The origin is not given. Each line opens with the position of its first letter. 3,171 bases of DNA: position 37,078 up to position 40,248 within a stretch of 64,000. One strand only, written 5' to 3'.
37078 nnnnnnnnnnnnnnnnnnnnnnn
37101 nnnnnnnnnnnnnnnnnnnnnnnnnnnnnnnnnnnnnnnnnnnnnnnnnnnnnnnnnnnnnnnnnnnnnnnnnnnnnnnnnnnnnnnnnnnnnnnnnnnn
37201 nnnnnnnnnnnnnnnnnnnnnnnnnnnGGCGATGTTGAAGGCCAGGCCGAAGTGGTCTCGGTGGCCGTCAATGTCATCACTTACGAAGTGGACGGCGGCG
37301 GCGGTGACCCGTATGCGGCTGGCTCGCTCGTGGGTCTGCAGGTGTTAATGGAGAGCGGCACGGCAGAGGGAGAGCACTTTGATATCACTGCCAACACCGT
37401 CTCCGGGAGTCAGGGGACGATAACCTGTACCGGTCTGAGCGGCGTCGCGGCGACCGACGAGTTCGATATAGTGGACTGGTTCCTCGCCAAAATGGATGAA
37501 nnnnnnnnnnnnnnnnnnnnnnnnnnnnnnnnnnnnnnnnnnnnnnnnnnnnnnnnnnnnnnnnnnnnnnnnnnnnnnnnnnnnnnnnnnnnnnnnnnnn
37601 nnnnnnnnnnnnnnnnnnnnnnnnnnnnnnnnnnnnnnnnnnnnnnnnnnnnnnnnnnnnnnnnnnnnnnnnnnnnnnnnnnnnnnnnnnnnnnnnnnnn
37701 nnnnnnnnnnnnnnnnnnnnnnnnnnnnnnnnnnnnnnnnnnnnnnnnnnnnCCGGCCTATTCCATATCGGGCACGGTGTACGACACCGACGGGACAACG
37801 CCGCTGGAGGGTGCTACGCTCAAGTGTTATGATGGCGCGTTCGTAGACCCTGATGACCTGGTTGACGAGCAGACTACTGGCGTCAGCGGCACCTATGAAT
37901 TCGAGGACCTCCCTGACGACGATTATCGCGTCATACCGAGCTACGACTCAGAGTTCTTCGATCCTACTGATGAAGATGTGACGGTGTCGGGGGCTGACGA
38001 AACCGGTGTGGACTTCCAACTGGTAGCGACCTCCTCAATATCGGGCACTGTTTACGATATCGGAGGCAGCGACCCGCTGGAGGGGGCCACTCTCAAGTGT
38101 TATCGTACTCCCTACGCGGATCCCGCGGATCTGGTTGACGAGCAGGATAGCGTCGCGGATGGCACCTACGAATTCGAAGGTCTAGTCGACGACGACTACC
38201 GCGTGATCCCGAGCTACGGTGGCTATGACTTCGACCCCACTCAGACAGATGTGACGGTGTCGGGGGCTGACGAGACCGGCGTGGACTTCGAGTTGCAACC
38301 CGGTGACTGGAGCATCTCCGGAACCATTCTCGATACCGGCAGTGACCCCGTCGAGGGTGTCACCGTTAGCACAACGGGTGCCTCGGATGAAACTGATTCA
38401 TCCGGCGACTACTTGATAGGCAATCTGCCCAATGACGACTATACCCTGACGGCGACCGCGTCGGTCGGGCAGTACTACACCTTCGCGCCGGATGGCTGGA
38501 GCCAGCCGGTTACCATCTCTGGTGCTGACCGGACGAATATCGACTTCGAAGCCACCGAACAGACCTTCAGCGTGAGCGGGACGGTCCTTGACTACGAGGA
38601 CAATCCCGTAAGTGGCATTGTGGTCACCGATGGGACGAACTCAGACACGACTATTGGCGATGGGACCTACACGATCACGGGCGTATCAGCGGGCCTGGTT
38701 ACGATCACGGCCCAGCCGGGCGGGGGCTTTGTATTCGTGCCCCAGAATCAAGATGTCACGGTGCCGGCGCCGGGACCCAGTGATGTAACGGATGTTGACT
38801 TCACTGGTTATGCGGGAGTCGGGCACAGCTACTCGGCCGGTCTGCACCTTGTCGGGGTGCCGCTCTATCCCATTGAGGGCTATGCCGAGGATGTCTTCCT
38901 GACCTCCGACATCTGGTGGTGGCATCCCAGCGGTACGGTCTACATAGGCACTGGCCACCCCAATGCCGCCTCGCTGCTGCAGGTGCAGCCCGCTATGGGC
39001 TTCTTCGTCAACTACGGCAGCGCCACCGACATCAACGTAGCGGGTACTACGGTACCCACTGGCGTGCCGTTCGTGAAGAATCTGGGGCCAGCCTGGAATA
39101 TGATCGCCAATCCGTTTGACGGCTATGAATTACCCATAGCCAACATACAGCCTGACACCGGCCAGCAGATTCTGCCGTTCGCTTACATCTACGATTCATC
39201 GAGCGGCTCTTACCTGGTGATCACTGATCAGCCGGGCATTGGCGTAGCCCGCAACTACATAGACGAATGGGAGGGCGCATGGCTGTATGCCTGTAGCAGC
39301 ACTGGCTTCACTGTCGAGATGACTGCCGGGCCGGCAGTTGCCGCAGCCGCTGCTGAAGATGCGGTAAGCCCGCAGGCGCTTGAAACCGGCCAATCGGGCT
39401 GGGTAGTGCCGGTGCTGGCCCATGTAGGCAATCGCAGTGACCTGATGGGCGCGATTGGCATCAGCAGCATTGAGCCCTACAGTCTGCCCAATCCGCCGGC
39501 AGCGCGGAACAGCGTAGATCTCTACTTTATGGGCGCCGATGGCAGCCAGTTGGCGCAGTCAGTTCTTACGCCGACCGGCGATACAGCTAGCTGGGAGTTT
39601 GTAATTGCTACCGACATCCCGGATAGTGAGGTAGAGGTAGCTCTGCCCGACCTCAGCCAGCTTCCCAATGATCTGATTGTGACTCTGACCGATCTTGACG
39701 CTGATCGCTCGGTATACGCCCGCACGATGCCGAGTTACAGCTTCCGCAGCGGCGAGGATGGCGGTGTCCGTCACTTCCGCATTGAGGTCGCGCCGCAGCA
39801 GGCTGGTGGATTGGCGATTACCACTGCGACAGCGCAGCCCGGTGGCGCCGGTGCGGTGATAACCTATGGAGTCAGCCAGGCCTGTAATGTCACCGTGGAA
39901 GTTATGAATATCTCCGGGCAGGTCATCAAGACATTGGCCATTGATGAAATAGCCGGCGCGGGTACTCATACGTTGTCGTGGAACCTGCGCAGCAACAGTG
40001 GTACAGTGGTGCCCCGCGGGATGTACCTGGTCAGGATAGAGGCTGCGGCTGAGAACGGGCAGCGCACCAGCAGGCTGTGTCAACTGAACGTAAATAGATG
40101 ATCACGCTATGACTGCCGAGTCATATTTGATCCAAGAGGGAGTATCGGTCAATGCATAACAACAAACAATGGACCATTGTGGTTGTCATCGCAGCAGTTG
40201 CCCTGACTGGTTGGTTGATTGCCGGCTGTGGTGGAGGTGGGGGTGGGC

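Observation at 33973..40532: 2042-aa secreted giant protein with novel ~35-aa N-terminal repeats, carboxypeptidase-regulatory-like domains and a FlgD-Ig/T9SS-like C-terminal tail, plus a small cognate lipoprotein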

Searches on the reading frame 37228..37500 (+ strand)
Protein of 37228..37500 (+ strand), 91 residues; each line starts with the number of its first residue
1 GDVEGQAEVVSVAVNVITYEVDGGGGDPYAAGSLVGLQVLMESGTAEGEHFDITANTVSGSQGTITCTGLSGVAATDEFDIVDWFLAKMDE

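Call 67: search_solved_structures(query=A6, max_evalue=10, show_alignments=2)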
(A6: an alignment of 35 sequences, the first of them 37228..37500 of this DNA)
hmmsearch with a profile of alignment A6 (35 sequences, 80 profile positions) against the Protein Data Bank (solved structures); distinct sequences matched with E-value up to 10: 5.
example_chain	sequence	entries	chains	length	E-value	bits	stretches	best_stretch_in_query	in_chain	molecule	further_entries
8jmv_A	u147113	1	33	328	0.13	15.4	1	38-77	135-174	Flagella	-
6mnt_A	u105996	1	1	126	0.21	14.8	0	52-79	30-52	Putative coat protein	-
4ufc_A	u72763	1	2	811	0.35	14.1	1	11-71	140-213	GH95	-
1pmh_X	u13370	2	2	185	0.5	13.6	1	34-63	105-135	beta-1,4-mannanase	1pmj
7cq1_A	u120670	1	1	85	1.2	12.4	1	24-63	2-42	Ribosome maturation factor RimM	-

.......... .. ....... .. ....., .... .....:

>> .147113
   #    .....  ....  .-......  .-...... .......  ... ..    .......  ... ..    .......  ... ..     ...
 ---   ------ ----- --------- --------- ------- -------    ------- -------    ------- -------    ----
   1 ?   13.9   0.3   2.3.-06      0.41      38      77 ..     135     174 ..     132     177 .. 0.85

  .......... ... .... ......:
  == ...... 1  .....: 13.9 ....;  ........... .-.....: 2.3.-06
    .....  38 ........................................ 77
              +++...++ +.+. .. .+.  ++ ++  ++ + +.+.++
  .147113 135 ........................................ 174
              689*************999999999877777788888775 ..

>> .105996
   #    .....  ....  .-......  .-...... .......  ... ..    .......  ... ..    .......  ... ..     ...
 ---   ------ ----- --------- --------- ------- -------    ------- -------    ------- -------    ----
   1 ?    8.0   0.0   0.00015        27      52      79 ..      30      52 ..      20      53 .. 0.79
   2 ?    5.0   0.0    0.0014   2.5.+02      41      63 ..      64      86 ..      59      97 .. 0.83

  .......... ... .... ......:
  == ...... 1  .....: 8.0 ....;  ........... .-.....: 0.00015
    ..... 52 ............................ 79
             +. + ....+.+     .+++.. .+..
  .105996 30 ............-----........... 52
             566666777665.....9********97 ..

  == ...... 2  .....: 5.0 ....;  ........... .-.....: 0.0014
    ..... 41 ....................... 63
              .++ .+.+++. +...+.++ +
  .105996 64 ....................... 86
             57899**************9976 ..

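Call 68: search_protein_families(library=pfam, alignment_id=A6, max_evalue=1)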
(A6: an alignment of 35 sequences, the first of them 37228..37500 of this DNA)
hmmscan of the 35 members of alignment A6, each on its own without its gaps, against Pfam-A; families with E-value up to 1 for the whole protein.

A. member 1, window:37228-37500:+ (91 aa): 0 families

B. families by the number of members that match (of 35 scanned): 12 families
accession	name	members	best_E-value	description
PF09356.15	Phage_BR0599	2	0.046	Phage conserved hypothetical protein BR0599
PF22184.2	CBM_56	1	0.0097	Carbohydrate binding module family 56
PF21110.3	GlxA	1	0.032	GlxA beta barrel domain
PF20676.3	Herpes_gp350_B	1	0.036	Herpesvirus envelope glycoprotein gp350, N-terminal B domain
PF24146.1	K1-lyase_C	1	0.05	K1 capsule-specific polysaccharide lyase, C-terminal domain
PF05328.17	CybS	1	0.075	CybS, succinate dehydrogenase cytochrome B small subunit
PF20535.3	DUF6750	1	0.14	Family of unknown function (DUF6750)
PF12699.13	phiKZ_IP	1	0.14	phiKZ-like phage internal head proteins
PF19354.4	DUF5931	1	0.18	Family of unknown function (DUF5931)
PF22512.1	Csa_translocation_dom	1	0.29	Colicin S4 translocation domain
PF01899.21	MNHE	1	0.72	Na+/H+ ion antiporter subunit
PF02711.19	Pap_E4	1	0.93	E4 protein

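Call 70: predict_structure(alignment_id=A6)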
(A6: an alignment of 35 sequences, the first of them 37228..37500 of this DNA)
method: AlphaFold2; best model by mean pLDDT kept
length: 91 residues; sequences in the alignment: 35
mean_pLDDT: 87.5   pTM: 0.79
mean pLDDT of the five models: 87.5, 86.8, 86.4, 84.7, 82.4
residues with pLDDT >= 90: 64; 70-90: 14; 50-70: 8; < 50: 5
segments of 3 or more residues with pLDDT < 50: 89-91
pLDDT, mean of each block of 10 residues (from residue 1): 74 96 84 93 96 94 95 95 65 44
secondary structure, 60 per line:
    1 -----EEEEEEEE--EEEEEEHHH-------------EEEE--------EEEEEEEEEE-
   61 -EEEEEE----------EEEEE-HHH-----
elements in order: E6-13 E16-21 E38-41 E50-59 E62-67 E78-82

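Call 73: fold_search(model_id=the predicted structure, library=pdb)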
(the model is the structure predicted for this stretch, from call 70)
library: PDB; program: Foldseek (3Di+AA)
matches with E <= 10: 1034; with E <= 0.001: 0
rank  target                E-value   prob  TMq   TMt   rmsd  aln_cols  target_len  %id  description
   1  9brr_0                1.3e-02  1.00  0.53  0.10   3.3        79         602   22  Intact V-ATPase State 3 in synaptophysin knock-out isolated synaptic vesicles (released 2024-06-19)
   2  8u1h_A                1.9e-02  1.00  0.51  0.11   3.9        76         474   14  Axle-less Bacillus sp. PS3 F1 ATPase mutant (released 2024-09-11)
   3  9a4e_A                2.0e-02  1.00  0.56  0.12   4.2        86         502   15  Integrative model of ATPA-ATPF by crosslinking MS and deep learning (released 2024-09-18)
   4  6ziq_C                2.3e-02  1.00  0.55  0.56   3.4        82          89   11  bovine ATP synthase stator domain, state 1 (released 2020-09-09)
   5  1h8e_E                2.3e-02  1.00  0.55  0.13   2.9        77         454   12  (ADP.AlF4)2(ADP.SO4) bovine F1-ATPase (all three catalytic sites occupied) (released 2001-08-10)
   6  6fkf_F                2.3e-02  1.00  0.52  0.12   4.2        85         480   14  Chloroplast F1Fo conformation 1 (released 2018-05-23)
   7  8u1h_F                2.6e-02  1.00  0.52  0.12   4.5        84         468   12  Axle-less Bacillus sp. PS3 F1 ATPase mutant (released 2024-09-11)
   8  6q45_F                2.7e-02  1.00  0.57  0.13   2.8        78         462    6  F1-ATPase from Fusobacterium nucleatum (released 2019-07-10)
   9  7tjs_D                2.7e-02  1.00  0.55  0.13   3.1        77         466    6  Yeast ATP synthase F1 region State 1-3catalytic beta_tight closed without exogenous ATP (released 2022-04-20)
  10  9o1c_C                2.9e-02  1.00  0.57  0.12   3.3        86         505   10  Pseudomonas aeruginosa ATPase State2 (released 2025-12-10)
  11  9o19_A                3.0e-02  1.00  0.57  0.12   3.3        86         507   10  Pseudomonas aeruginosa ATPase State1 (released 2025-12-10)
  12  5dn6_F                3.0e-02  1.00  0.56  0.13   2.9        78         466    9  ATP synthase from Paracoccus denitrificans (released 2015-10-28)
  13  6fkf_E                3.0e-02  1.00  0.52  0.12   3.4        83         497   14  Chloroplast F1Fo conformation 1 (released 2018-05-23)
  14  9nvm_E                3.0e-02  1.00  0.52  0.12   4.8        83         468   10  ATPase Hybrid F1 with the ancestral core domains Catalytic Dwell (released 2025-11-05)
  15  9o19_C                3.2e-02  1.00  0.53  0.11   3.3        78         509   10  Pseudomonas aeruginosa ATPase State1 (released 2025-12-10)
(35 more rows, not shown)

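Call 78: fold_search(model_id=the predicted structure, library=viral)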
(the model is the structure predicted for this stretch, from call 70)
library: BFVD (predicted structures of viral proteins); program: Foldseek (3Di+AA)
matches with E <= 10: 977; with E <= 0.001: 2
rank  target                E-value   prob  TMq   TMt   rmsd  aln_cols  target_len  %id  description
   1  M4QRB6                4.3e-04  1.00  0.69  0.14   2.1        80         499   20  (no name in the UniProt tables at hand)
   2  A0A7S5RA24            5.0e-04  1.00  0.71  0.14   1.9        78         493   19  (no name in the UniProt tables at hand)
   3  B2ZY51                1.3e-03  1.00  0.61  0.05   4.5        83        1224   20  Peptidase S74 domain-containing protein [Ralstonia phage phiRSL1]
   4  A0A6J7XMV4            2.3e-03  1.00  0.68  0.13   2.4        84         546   23  Uncharacterized protein [uncultured Caudovirales phage]
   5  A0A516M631            2.4e-03  1.00  0.65  0.13   3.2        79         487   19  (no name in the UniProt tables at hand)
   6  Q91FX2                2.7e-03  1.00  0.67  0.14   2.0        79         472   14  Uncharacterized protein 198R [Invertebrate iridescent virus 6]
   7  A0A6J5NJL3            5.0e-03  1.00  0.66  0.16   2.2        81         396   14  Tail protein [uncultured Caudovirales phage]
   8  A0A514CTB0            5.0e-03  1.00  0.65  0.07   3.0        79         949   16  Tail fiber protein [Achromobacter phage Motura]
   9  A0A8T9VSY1            5.6e-03  1.00  0.66  0.15   2.8        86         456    9  (no name in the UniProt tables at hand)
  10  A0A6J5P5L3            5.9e-03  1.00  0.54  0.08   3.4        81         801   12  Uncharacterized protein [uncultured Caudovirales phage]
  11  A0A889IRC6            5.9e-03  1.00  0.53  0.09   4.4        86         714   14  (no name in the UniProt tables at hand)
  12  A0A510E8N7            6.6e-03  1.00  0.65  0.07   2.0        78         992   23  (no name in the UniProt tables at hand)
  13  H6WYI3                7.3e-03  1.00  0.57  0.21   3.4        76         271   18  Tail assembly protein [Hafnia phage Enc34]
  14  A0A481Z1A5            8.7e-03  1.00  0.64  0.23   3.9        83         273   18  Chaperone of endosialidase [Mimivirus LCMiAC01]
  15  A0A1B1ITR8            1.0e-02  1.00  0.60  0.15   3.4        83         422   19  (no name in the UniProt tables at hand)
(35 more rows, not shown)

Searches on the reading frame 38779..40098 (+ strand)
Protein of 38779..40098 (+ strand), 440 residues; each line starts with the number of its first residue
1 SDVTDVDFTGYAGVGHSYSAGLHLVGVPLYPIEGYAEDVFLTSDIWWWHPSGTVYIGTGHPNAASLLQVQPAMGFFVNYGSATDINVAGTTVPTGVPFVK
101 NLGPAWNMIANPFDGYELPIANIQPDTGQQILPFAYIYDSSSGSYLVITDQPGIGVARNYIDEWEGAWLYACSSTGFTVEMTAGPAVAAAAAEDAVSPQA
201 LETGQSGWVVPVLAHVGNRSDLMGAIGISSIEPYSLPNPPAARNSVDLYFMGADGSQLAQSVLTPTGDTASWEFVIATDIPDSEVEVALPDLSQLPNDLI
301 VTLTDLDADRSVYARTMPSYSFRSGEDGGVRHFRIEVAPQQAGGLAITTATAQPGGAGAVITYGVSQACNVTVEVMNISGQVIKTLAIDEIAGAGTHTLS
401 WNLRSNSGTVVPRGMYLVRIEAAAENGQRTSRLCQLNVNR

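Call 81: search_protein_families(library=pfam, alignment_id=A8, max_evalue=1)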
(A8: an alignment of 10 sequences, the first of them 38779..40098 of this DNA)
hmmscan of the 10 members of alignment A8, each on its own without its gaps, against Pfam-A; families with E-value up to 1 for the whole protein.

A. member 1, window:38779-40098:+ (440 aa): 3 families
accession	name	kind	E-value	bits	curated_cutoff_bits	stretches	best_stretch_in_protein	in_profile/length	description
PF13860.13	FlgD_ig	-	7.5e-09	35.9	27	1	354-423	8-76/79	FlgD Ig-like domain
PF10029.15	DUF2271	-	0.00021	21.4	27.3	1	393-437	73-117/136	Predicted periplasmic protein (DUF2271)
PF18962.6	Por_Secre_tail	-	0.21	12.3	27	1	367-425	18-67/75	Secretion system C-terminal sorting domain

B. families by the number of members that match (of 10 scanned): 7 families
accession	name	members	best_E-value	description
PF13860.13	FlgD_ig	10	5.6e-10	FlgD Ig-like domain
PF10029.15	DUF2271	8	0.00021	Predicted periplasmic protein (DUF2271)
PF18962.6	Por_Secre_tail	6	0.016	Secretion system C-terminal sorting domain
PF13752.12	DUF4165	2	0.033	Domain of unknown function (DUF4165)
PF11651.14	P22_CoatProtein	1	0.11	P22 coat protein - gene protein 5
PF05481.17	Myco_19_kDa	1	0.2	Mycobacterium 19 kDa lipoprotein antigen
PF02929.23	Bgal_small_N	1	0.24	Beta galactosidase small chain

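Call 82: search_protein_families(library=ncbifam, alignment_id=A8, max_evalue=1)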
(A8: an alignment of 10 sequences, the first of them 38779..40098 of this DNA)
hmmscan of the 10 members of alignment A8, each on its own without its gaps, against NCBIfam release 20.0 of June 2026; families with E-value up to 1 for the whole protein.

A. member 1, window:38779-40098:+ (440 aa): 8 families
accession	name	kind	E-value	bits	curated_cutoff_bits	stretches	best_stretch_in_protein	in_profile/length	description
NF005176.1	PRK06655.1-1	equivalog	6.9e-09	35.9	230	1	365-430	93-156/197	flagellar hook assembly protein FlgD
NF009276.0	PRK12633.1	equivalog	6.6e-07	29.3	383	1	366-427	126-186/234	flagellar basal body rod modification protein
TIGR04183.1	Por_Secre_tail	domain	2.7e-06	27.3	23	1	357-432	7-68/72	T9SS type A sorting domain-containing protein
NF033707.1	T9SS_sortase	equivalog_domain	7.2e-06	23.9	420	1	368-432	1022-1088/1095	type IX secretion system sortase PorU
NF009452.0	PRK12812.1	equivalog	1e-05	24.9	258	1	370-430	153-214/289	flagellar basal body rod modification protein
NF052323.1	T9SSA_dep_M6i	equivalog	0.00061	17.8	600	1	360-438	970-1041/1043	T9SS-dependent M6-like inactivated metalloprotease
NF009453.0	PRK12813.1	equivalog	0.014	14.9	264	1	367-426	122-177/223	flagellar basal body rod modification protein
NF004496.1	PRK05842.1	equivalog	0.051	12.8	250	1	369-425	166-223/271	flagellar hook assembly protein FlgD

B. families by the number of members that match (of 10 scanned): 13 families
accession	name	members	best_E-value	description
NF005176.1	PRK06655.1-1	10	6.9e-09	flagellar hook assembly protein FlgD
NF009276.0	PRK12633.1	10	4e-07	flagellar basal body rod modification protein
NF009452.0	PRK12812.1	10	7.6e-06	flagellar basal body rod modification protein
NF052323.1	T9SSA_dep_M6i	10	0.00061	T9SS-dependent M6-like inactivated metalloprotease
TIGR04183.1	Por_Secre_tail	9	2.7e-06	T9SS type A sorting domain-containing protein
NF033707.1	T9SS_sortase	8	7.2e-06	type IX secretion system sortase PorU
NF009453.0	PRK12813.1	7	0.0014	flagellar basal body rod modification protein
NF009277.0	PRK12634.1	2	0.016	flagellar basal body rod modification protein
NF045619.1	adhes_GNV_Cterm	1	0.029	BapA/Bap/LapF family large adhesin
NF004496.1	PRK05842.1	1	0.051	flagellar hook assembly protein FlgD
NF001526.0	PRK00364.1-1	1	0.095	co-chaperone GroES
NF052228.1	T9SS_PorZ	1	0.14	type IX secretion system anionic LPS delivery protein PorZ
NF008216.0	PRK10983.1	1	0.15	AI-2E family transporter YdiK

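Call 83: search_solved_structures(query=A8, max_evalue=10, show_alignments=3)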
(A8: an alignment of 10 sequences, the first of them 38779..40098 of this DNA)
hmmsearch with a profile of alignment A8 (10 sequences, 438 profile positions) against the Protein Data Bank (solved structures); distinct sequences matched with E-value up to 10: 6.
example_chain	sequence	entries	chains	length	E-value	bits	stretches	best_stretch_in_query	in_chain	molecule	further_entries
7eh9_A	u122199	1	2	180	1.7e-08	36.6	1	368-429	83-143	Basal-body rod modification protein FlgD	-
7bhq_A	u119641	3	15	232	3e-08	35.8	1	368-429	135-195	Basal-body rod modification protein FlgD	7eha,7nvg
3osv_A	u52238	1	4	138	0.01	17.5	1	365-422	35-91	Flagellar basal-body rod modification protein FlgD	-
4zzf_A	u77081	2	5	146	0.071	14.8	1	370-420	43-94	Flagellar basal body rod modification protein | Basal-body rod modification protein FlgD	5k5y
4zzk_A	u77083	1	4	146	0.072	14.8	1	370-420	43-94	Basal-body rod modification protein FlgD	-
6za2_A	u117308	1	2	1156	0.1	14.2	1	367-430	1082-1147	Por secretion system protein porU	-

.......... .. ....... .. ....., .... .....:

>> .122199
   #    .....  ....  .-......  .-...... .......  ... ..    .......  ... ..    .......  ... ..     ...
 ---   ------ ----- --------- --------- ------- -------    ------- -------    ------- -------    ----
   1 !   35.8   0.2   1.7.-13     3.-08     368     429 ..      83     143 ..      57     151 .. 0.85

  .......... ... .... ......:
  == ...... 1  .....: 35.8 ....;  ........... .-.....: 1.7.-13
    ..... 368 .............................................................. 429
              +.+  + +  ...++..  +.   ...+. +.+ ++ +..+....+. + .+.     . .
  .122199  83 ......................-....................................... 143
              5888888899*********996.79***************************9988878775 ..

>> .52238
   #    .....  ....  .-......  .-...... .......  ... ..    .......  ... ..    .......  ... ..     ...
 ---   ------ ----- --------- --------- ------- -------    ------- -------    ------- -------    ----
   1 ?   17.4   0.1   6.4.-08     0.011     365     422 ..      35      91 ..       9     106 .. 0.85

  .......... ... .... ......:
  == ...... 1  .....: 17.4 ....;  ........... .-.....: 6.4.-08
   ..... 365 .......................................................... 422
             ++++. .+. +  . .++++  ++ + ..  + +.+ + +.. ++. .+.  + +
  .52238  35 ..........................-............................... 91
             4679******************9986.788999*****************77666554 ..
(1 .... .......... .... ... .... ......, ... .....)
